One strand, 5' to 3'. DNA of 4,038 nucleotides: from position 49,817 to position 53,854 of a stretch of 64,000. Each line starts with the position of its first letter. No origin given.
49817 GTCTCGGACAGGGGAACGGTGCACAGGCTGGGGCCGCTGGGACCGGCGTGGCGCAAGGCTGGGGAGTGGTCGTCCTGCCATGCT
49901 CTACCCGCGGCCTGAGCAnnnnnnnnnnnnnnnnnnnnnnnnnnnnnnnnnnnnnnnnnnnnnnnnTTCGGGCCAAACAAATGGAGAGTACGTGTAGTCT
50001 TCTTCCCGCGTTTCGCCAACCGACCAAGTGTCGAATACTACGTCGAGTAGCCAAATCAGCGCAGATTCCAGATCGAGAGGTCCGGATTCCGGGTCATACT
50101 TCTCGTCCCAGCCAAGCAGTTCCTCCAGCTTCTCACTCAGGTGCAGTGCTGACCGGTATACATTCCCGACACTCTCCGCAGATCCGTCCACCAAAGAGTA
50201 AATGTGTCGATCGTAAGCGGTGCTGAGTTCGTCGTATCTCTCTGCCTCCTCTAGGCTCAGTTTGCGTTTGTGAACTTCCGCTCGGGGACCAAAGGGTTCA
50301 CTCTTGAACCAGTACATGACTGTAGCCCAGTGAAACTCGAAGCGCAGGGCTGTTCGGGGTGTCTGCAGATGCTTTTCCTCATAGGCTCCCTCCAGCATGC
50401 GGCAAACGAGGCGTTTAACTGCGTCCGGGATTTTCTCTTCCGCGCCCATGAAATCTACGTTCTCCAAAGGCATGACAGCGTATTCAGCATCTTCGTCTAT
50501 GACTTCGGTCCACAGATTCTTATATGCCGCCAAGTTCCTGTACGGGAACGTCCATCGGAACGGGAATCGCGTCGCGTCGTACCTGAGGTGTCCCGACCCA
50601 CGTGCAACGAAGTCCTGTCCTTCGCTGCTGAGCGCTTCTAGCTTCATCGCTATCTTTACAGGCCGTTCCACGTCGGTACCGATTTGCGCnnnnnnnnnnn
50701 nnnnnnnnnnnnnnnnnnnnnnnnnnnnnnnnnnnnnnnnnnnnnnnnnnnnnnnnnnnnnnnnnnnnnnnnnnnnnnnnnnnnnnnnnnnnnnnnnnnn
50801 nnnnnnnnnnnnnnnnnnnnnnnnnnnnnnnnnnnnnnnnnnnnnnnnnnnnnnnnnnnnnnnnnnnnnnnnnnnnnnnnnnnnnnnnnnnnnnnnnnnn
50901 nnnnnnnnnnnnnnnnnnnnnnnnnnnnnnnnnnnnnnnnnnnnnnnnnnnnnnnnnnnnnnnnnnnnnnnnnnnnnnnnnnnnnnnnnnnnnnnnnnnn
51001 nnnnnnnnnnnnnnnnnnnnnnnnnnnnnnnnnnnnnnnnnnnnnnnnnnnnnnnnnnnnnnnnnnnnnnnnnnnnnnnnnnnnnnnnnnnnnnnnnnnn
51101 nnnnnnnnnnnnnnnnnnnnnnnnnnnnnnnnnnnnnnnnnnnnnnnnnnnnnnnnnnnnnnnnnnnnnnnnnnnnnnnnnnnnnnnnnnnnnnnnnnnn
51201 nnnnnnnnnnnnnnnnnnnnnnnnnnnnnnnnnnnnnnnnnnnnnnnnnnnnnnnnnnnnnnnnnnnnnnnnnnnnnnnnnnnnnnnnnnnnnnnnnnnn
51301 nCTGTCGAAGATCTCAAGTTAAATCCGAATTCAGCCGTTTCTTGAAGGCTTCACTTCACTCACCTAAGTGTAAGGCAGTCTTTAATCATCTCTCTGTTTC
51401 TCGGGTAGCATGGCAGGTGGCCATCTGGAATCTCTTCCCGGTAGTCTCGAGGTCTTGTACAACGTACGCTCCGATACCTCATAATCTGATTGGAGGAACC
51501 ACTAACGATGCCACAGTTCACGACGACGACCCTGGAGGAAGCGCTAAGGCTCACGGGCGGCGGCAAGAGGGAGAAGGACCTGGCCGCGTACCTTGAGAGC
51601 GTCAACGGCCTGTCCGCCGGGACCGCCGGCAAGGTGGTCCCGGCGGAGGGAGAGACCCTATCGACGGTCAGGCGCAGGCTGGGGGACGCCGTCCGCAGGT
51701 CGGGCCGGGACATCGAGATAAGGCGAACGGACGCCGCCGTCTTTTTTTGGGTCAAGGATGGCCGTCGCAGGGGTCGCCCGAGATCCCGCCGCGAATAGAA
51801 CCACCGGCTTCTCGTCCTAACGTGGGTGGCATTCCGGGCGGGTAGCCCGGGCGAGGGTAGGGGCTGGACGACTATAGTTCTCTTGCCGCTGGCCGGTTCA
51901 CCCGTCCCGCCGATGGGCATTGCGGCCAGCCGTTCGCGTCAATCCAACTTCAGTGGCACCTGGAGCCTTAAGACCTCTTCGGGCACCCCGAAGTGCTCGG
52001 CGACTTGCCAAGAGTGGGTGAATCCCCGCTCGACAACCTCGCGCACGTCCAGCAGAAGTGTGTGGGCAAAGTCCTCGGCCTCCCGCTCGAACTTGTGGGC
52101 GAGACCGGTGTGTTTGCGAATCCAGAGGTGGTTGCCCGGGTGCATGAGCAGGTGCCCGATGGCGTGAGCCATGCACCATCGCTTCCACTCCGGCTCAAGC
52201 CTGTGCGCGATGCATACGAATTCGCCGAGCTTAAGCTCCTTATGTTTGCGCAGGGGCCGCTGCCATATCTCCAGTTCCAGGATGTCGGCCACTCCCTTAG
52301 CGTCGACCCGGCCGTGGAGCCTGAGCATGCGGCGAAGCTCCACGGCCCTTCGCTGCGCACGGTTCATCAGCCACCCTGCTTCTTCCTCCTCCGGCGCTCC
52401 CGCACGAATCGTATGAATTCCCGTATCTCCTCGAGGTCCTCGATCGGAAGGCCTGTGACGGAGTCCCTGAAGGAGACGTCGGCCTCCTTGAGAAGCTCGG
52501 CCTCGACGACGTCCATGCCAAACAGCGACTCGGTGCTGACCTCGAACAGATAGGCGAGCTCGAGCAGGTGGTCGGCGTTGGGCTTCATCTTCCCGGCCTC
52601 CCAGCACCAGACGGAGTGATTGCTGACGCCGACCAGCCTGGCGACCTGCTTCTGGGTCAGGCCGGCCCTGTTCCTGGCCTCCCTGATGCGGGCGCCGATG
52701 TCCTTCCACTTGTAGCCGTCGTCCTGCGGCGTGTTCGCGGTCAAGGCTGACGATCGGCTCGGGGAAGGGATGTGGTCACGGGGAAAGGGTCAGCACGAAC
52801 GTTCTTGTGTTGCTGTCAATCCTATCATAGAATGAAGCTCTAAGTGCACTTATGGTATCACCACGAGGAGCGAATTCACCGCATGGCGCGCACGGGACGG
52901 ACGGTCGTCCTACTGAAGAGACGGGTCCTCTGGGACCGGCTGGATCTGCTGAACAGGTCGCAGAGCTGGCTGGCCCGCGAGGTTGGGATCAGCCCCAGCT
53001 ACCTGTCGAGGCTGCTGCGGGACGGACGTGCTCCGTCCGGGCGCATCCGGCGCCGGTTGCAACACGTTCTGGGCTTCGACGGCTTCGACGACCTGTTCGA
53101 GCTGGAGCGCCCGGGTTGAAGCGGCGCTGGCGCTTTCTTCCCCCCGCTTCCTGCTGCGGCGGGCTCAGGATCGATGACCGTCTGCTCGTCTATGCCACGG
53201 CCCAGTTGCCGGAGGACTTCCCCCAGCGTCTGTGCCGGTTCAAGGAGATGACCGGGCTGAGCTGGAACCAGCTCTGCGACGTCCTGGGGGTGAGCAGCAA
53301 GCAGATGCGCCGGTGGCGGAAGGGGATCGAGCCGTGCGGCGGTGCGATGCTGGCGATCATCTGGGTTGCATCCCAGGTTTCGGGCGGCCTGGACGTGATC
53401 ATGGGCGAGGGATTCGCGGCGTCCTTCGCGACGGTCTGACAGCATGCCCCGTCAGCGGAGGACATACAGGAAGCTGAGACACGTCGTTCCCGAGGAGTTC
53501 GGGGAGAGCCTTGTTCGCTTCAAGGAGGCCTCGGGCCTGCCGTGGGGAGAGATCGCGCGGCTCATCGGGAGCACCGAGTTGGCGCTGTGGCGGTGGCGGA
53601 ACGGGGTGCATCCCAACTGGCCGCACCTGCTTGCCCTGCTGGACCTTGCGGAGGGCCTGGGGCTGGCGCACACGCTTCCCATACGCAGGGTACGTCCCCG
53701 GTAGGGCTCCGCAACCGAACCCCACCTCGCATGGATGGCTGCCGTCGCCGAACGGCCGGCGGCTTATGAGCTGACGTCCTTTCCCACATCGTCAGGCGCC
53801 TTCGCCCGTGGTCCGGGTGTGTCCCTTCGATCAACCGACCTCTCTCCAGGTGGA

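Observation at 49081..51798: Low-G+C PIN-domain gene with a novel C-terminal domain, flanked by ~310-bp direct repeats carrying an AT-hook gene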

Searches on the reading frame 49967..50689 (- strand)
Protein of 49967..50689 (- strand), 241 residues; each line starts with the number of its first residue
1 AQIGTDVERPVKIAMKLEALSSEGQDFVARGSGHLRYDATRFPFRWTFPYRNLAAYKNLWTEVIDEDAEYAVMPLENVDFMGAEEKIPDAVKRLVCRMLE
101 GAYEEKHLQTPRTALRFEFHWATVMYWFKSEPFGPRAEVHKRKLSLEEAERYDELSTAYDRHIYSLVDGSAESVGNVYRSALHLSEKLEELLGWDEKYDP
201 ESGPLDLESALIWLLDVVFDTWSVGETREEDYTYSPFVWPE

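Call 25: predict_structure(alignment_id=A2)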
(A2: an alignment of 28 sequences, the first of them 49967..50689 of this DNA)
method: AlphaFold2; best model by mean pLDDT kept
length: 241 residues; sequences in the alignment: 28
mean_pLDDT: 87.8   pTM: 0.81
mean pLDDT of the five models: 87.8, 87.1, 87.1, 86.0, 78.8
residues with pLDDT >= 90: 158; 70-90: 63; 50-70: 12; < 50: 8
segments of 3 or more residues with pLDDT < 50: 1-5
pLDDT, mean of each block of 10 residues (from residue 1): 59 97 91 95 97 89 80 95 92 96 94 92 80 61 91 92 92 93 92 83 86 94 97 74 45
secondary structure, 60 per line:
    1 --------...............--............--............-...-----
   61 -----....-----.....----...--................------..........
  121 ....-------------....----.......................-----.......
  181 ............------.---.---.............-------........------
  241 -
elements in order: E9-23 E26-37 E40-51 H66-69 H89-104 H111-124 H138-141 H146-168 H174-192 H207-219 E227-234

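Call 30: fold_search(model_id=the predicted structure, library=pdb)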
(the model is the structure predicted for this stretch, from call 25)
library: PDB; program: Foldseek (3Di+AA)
matches with E <= 10: 768; with E <= 0.001: 0
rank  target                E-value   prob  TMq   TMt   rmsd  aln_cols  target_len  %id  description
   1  9x1l_G                6.5e-02  0.09  0.14  0.10  19.9       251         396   10  The cryo-EM structure of HerA-NurA complex with AMPPNP from Thermococcus kodakarensis (released 2026-02-04)
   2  3tal_B                8.1e-02  0.11  0.17  0.11  22.3       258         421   11  Crystal structure of NurA with manganese (released 2011-11-23)
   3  9x1n_G                8.6e-02  0.12  0.14  0.10  19.7       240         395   11  The cryo-EM structure of HerA-NurA complex with ATPgammaS and dsDNA from Thermococcus kodakarensis (State 1) (released 2026-02-04)
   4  5iep                  1.0e-01  0.99  0.16  0.30   1.6        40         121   12  Structure of CDL2.3b, a computationally designed Vitamin-D3 binder (released 2017-03-01)
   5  6w3f_A                1.2e-01  0.63  0.13  0.25   3.5        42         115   19  Rd1NTF2_05_I64F_A80G_T94P_D101K_L106W (released 2020-04-15)
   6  9x1m_G                1.3e-01  0.08  0.14  0.09  19.7       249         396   11  The cryo-EM structure of HerA-NurA complex with AMPPNP and dsDNA from Thermococcus kodakarensis (released 2026-02-04)
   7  3cb3_B                1.5e-01  0.12  0.12  0.09   5.2        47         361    8  Crystal structure of L-Talarate dehydratase from Polaromonas sp. JS666 complexed with Mg and L-glucarate (released 2008-03-04)
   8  7c5x_A                1.7e-01  0.97  0.15  0.08   2.1        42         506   21  Crystal structure of the iota-carbonic anhydrase from eukaryotic microalga complexed with bicarbonate (released 2021-04-28)
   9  4mvb_A                2.1e-01  0.25  0.17  0.21   9.0       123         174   10  42F3 pCPB7/H-2Ld Complex (released 2015-08-19)
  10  2og9_A                2.1e-01  0.10  0.12  0.09   5.2        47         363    8  Crystal Structure of mandelate racemase/muconate lactonizing enzyme from Polaromonas sp. JS666 (released 2007-02-27)
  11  3ec9_A                2.5e-01  0.97  0.15  0.27   1.2        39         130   26  CRYSTAL STRUCTURE OF A NTF2-like protein (BTH_I0051) FROM BURKHOLDERIA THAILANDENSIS E264 AT 1.60 A RESOLUTION (released 2008-09-09)
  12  3tal_A                2.5e-01  0.09  0.17  0.11  18.8       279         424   10  Crystal structure of NurA with manganese (released 2011-11-23)
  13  8om2_Q                2.5e-01  0.05  0.13  0.14  28.5       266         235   11  Small subunit of yeast mitochondrial ribosome in complex with METTL17/Rsm22. (released 2024-01-10)
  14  2gex_A                2.7e-01  0.60  0.21  0.31   5.2        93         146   10  Crystal structure of SnoaL2 a putative hydroxylase from Streptomyces nogalater (released 2006-07-18)
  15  6w3f_B                2.7e-01  0.51  0.14  0.26   3.4        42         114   19  Rd1NTF2_05_I64F_A80G_T94P_D101K_L106W (released 2020-04-15)
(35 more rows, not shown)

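Call 31: search_protein_representatives(alignment_id=A2)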
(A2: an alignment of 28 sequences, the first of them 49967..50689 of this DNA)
Query: 28 sequences, 244 profile positions. Proteins with E-value up to 0.001 (for the whole library): 32; up to 1e-10: 26; up to 1e-30: 23. The best 32 are listed.
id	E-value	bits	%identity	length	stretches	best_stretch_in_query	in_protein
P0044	2.2e-99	348.5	-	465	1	2-243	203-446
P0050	2.9e-99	348.1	-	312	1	2-234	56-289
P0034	1.5e-95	335.9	-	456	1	2-244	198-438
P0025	4.6e-93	327.7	-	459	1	2-244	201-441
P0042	1.1e-84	300.3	-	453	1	4-244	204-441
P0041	1.7e-84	299.7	-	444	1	2-244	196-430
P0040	5.3e-84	298.1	-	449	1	1-244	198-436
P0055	8.7e-79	281.0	-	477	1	2-244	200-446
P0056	8.7e-74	264.6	-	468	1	2-244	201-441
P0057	8.3e-71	254.9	-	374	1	2-243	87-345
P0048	3.6e-69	249.5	-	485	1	4-244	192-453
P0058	7.7e-53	196.0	-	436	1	3-243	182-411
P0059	1.5e-49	185.3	-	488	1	2-240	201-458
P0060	3.6e-48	180.7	-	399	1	5-243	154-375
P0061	2.4e-46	174.8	-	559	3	2-103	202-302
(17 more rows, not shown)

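Call 35: fold_search(model_id=the predicted structure, library=viral)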
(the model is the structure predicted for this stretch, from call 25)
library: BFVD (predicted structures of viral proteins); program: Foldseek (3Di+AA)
matches with E <= 10: 976; with E <= 0.001: 0
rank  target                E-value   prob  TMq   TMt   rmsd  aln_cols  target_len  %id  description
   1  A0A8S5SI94            1.6e-02  0.20  0.15  0.12  22.0       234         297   10  Uncharacterized protein [Myoviridae sp. ct04y17]
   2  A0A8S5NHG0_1          5.7e-02  0.11  0.15  0.04  22.5       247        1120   10  Tail fiber protein [Siphoviridae sp. cttFh17]
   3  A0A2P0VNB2            7.5e-02  0.14  0.20  0.18  23.3       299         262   10  Uncharacterized protein [Tetraselmis virus 1]
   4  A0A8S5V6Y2            7.5e-02  0.10  0.12  0.08  23.3       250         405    6  Uncharacterized protein [CrAss-like virus sp. ctXt06]
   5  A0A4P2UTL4            8.4e-02  0.51  0.17  0.39  13.2        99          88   14  (no name in the UniProt tables at hand)
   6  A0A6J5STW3            1.1e-01  0.25  0.18  0.20  21.5       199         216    9  DNA repair protein Rad52/59/22 [uncultured Caudovirales phage]
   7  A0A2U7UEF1            1.1e-01  0.10  0.17  0.10  15.4       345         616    8  Uncharacterized protein [Pandoravirus macleodensis]
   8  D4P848                1.3e-01  0.28  0.20  0.28  10.3       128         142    9  Gp73 [Rhodococcus phage ReqiPine5]
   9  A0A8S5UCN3            1.5e-01  0.08  0.16  0.14  14.0       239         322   12  Uncharacterized protein [Siphoviridae sp. ctgN495]
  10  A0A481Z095            1.5e-01  0.06  0.14  0.12  20.6       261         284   11  Uncharacterized protein [Mimivirus LCMiAC01]
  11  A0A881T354            1.6e-01  0.91  0.16  0.43   4.5        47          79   13  (no name in the UniProt tables at hand)
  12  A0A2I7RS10            1.6e-01  0.35  0.11  0.11   5.8        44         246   11  Uncharacterized protein [Vibrio phage 1.224.A._10N.261.48.B1]
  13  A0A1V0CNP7            1.6e-01  0.11  0.16  0.18  23.2       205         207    8  (no name in the UniProt tables at hand)
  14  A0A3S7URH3            1.6e-01  0.08  0.15  0.12  19.1       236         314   13  (no name in the UniProt tables at hand)
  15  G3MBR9                1.7e-01  0.13  0.16  0.18  16.6       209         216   11  Gp203 [Bacillus phage G]
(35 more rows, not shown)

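Call 63: search_solved_structures(query=A2, max_evalue=10)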
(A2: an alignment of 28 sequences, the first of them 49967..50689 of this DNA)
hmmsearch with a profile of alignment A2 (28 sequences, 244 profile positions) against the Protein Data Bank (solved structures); distinct sequences matched with E-value up to 10: 2.
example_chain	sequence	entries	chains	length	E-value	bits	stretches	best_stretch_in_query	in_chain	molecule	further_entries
5fd6_A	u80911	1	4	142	1.1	12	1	91-177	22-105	Ferric uptake regulation protein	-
5fd5_A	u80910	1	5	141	1.2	12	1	91-177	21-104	Ferric uptake regulation protein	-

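Call 64: search_protein_families(library=phrogs, proteins=[window:49967-50689:-], max_evalue=1)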
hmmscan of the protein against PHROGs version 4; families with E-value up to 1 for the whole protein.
window:49967-50689:- (241 aa): 0 families

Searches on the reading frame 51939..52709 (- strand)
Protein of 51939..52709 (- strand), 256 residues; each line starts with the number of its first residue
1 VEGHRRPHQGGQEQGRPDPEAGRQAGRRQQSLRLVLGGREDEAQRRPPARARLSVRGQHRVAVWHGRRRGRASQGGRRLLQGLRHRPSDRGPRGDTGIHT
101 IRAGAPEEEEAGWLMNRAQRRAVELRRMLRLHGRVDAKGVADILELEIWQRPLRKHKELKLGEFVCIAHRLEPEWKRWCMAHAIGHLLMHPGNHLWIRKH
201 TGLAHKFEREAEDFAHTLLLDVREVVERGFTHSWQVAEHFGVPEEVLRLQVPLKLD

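Call 4: search_protein_families(library=pfam, proteins=[window:51939-52709:-], max_evalue=1)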
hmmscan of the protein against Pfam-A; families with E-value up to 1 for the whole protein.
window:51939-52709:- (256 aa): 1 family
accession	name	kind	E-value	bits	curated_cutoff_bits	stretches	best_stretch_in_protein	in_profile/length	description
PF06114.19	Peptidase_M78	-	2.5e-08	34.2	22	1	152-248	17-119/123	IrrE N-terminal-like domain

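Call 6: search_protein_families(library=ncbifam, proteins=[window:51939-52709:-], max_evalue=1)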
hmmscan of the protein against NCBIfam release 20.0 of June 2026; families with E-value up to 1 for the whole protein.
window:51939-52709:- (256 aa): 1 family
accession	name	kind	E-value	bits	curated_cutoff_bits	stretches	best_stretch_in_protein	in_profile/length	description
NF052239.1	antitox_spr1629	equivalog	0.00017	20.8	335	1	180-227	212-258/377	spr1629 family repressor/antitoxin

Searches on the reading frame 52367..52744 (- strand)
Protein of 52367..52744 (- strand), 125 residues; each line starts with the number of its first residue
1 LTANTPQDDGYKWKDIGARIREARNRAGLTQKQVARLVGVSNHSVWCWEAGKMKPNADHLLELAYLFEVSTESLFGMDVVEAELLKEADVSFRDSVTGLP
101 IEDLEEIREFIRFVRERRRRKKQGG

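Call 4: search_protein_families(library=pfam, proteins=[window:52367-52744:-], max_evalue=1)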
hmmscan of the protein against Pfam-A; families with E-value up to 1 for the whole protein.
window:52367-52744:- (125 aa): 11 families
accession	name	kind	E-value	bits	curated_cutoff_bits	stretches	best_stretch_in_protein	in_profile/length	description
PF13560.12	HTH_31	-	2.8e-10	40.8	27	1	16-71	2-58/64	Helix-turn-helix domain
PF12844.13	HTH_19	-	2.9e-09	37.1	30.2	1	17-75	1-59/64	Helix-turn-helix domain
PF01381.28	HTH_3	-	5.3e-09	36.4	23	1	20-72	1-53/55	Helix-turn-helix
PF13384.12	HTH_23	-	0.00016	21.8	24.6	1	26-48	14-37/50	Homeodomain-like domain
PF15943.11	YdaS_toxin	-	0.0066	16.7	30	1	30-63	10-43/65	Bacterial toxin YdaS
PF14590.12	DUF4447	-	0.0088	16.3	27.2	1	20-82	12-75/166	Domain of unknown function (DUF4447)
PF13443.12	HTH_26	-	0.011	16.4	22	1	19-74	1-57/63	Cro/C1-type HTH DNA-binding domain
PF13542.12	HTH_Tnp_ISL3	-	0.022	14.7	27.4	1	28-46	27-44/51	Helix-turn-helix domain of transposase family ISL3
PF13413.12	HTH_25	-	0.026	14.8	24.6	1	20-52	2-34/62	Helix-turn-helix domain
PF15731.11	MqsA_antitoxin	-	0.03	14.9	30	1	17-63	71-116/131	Antitoxin component of bacterial toxin-antitoxin system, MqsA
PF17258.7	DUF5324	-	0.12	12.5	27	1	18-72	145-199/220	Family of unknown function (DUF5324)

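Call 6: search_protein_families(library=ncbifam, proteins=[window:52367-52744:-], max_evalue=1)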
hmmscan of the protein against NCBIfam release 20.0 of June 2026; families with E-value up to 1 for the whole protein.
window:52367-52744:- (125 aa): 19 families
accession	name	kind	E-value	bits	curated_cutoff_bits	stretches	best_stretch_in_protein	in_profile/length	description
NF041951.1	phage_RstR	subfamily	6.6e-15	55.3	80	1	16-113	3-99/108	RstR family transcriptional repressor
TIGR03070.1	couple_hipB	subfamily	5e-11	42.4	71.65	1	14-65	1-52/58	type II toxin-antitoxin system Y4mF family antitoxin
NF007257.0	PRK09706.1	subfamily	2.2e-10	40.5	101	1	14-76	4-67/135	transcriptional repressor DicA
NF052239.1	antitox_spr1629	equivalog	4.8e-10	39.1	335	1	16-96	3-84/377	spr1629 family repressor/antitoxin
TIGR03830.1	CxxCG_CxxCG_HTH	subfamily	2.9e-07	30.3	61.8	1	16-59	66-109/127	type II TA system antitoxin MqsA family protein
NF047948.1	male_kill_WMK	equivalog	4.4e-07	29.6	300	1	11-119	158-263/300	WO male-killing family protein Wmk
NF040522.1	VC1465_fam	subfamily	5.8e-07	29.6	70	1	20-57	1-40/111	VC1465 family Xer recombination activation factor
NF006015.0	PRK08154.1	subfamily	4.7e-06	26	204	1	14-114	29-125/314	anaerobic benzoate catabolism transcriptional regulator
TIGR00270.2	TIGR00270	equivalog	1e-05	25.4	110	1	15-63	75-123/159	multiprotein bridging factor aMBF1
NF007408.0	PRK09943.1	equivalog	1.7e-05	24.5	211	1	16-76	8-68/185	HTH-type transcriptional regulator PuuR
NF003162.0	PRK04140.1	equivalog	3.4e-05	23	263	1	17-81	128-190/317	transcriptional regulator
NF047542.1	telomere_Tap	equivalog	8.5e-05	21.4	600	1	23-63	25-65/695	telomere-associated protein Tap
NF007481.0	PRK10072.1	equivalog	0.00021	21.7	110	1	20-59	38-77/96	HTH-type transcriptional regulator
NF041575.1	antitoxPezA_Strep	equivalog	0.00074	19.5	290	1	16-78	2-64/158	type II toxin-antitoxin system antitoxin PezA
NF008109.0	PRK10856.1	equivalog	0.0066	16.2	208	1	9-36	8-35/334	cytoskeleton protein RodZ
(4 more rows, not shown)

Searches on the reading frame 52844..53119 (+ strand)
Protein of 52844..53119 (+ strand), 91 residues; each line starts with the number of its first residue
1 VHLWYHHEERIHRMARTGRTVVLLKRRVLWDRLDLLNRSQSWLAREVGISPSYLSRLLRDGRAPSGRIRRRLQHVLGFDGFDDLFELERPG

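Call 4: search_protein_families(library=pfam, proteins=[window:52844-53119:+], max_evalue=1)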
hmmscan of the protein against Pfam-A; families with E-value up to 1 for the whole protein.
window:52844-53119:+ (91 aa): 10 families
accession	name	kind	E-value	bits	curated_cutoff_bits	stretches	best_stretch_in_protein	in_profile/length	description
PF01381.28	HTH_3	-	5.3e-07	30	23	1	34-77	6-49/55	Helix-turn-helix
PF13560.12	HTH_31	-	2.9e-06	27.9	27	1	28-80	13-58/64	Helix-turn-helix domain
PF11334.13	DUF3136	-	0.00071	19.8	27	1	11-57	17-59/64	Protein of unknown function (DUF3136)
PF13518.12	HTH_28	-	0.022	15.3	25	1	38-59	13-34/52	Helix-turn-helix domain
PF00165.29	HTH_AraC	-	0.043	14.4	26.6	1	43-59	14-30/42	Bacterial regulatory helix-turn-helix proteins, AraC family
PF12833.13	HTH_18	-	0.055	14.2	33.6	1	43-71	1-31/80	Helix-turn-helix domain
PF13338.12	AbiEi_4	-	0.067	13.8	25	1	44-62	20-37/49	Transcriptional regulator, AbiEi antitoxin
PF13443.12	HTH_26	-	0.14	12.9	22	1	29-61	2-34/63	Cro/C1-type HTH DNA-binding domain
PF15943.11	YdaS_toxin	-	0.22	11.8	30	1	39-69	10-41/65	Bacterial toxin YdaS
PF12728.13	HTH_17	-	0.28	11.9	27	1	44-71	8-35/51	Helix-turn-helix domain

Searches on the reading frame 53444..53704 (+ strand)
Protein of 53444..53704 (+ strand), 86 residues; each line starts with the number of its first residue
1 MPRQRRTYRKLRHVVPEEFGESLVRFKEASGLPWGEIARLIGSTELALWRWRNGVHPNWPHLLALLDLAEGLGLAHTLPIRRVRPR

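Call 4: search_protein_families(library=pfam, proteins=[window:53444-53704:+], max_evalue=1)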
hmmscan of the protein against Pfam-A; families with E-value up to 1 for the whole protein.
window:53444-53704:+ (86 aa): 1 family
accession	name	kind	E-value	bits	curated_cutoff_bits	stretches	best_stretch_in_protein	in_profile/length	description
PF13560.12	HTH_31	-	0.0068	17.1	27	1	18-73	1-55/64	Helix-turn-helix domain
